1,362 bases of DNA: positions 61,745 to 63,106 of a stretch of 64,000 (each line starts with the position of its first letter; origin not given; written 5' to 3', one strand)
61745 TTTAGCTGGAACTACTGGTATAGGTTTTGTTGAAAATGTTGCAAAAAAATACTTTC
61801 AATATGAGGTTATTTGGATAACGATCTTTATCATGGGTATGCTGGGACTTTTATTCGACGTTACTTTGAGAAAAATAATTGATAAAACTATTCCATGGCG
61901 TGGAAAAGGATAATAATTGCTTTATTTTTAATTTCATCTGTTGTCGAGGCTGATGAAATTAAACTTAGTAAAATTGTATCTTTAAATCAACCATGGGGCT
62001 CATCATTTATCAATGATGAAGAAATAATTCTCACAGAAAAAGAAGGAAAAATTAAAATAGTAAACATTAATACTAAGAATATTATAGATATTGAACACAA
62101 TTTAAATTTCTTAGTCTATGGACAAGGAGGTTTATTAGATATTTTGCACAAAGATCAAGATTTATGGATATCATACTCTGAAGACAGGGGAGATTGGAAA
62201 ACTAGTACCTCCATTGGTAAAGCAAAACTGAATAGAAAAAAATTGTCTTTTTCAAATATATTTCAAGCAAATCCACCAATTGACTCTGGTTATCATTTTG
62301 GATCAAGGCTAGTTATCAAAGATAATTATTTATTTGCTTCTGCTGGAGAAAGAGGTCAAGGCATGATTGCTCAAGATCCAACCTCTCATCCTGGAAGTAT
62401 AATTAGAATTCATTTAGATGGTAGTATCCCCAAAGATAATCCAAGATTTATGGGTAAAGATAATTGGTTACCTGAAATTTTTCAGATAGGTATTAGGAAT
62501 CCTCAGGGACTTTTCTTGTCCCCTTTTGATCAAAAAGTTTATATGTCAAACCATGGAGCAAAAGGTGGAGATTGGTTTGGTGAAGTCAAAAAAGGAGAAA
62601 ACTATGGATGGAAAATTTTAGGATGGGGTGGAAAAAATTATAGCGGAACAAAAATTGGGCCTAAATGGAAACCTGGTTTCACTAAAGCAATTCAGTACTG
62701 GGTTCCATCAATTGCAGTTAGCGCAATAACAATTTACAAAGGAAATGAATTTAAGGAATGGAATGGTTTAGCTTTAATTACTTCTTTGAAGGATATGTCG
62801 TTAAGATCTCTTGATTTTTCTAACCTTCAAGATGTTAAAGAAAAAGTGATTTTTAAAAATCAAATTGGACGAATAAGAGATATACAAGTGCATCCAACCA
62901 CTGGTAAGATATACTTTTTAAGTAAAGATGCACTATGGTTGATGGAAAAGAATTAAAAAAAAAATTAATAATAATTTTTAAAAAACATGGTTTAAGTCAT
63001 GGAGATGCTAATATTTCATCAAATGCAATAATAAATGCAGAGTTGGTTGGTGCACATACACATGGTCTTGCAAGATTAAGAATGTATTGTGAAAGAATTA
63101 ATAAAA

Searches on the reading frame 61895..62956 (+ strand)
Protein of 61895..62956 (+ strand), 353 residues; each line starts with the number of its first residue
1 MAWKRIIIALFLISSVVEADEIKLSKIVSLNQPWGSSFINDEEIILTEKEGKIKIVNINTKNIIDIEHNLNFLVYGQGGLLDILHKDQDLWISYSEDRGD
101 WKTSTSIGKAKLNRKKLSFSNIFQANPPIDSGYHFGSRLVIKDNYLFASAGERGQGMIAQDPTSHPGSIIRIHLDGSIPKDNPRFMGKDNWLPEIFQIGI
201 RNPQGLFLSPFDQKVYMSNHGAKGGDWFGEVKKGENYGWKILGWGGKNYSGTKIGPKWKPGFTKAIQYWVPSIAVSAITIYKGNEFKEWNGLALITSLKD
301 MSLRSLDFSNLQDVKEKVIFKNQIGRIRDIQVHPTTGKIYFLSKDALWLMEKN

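Call 56: search_protein_families(library=pfam, proteins=[window:61895-62956:+], max_evalue=0.001)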
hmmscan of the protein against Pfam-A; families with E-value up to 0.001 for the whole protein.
window:61895-62956:+ (353 aa): 1 family
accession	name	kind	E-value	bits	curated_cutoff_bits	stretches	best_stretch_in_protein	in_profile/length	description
PF07995.17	GSDH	-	1.1e-78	265.4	25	1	30-344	1-324/332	Glucose / Sorbosone dehydrogenase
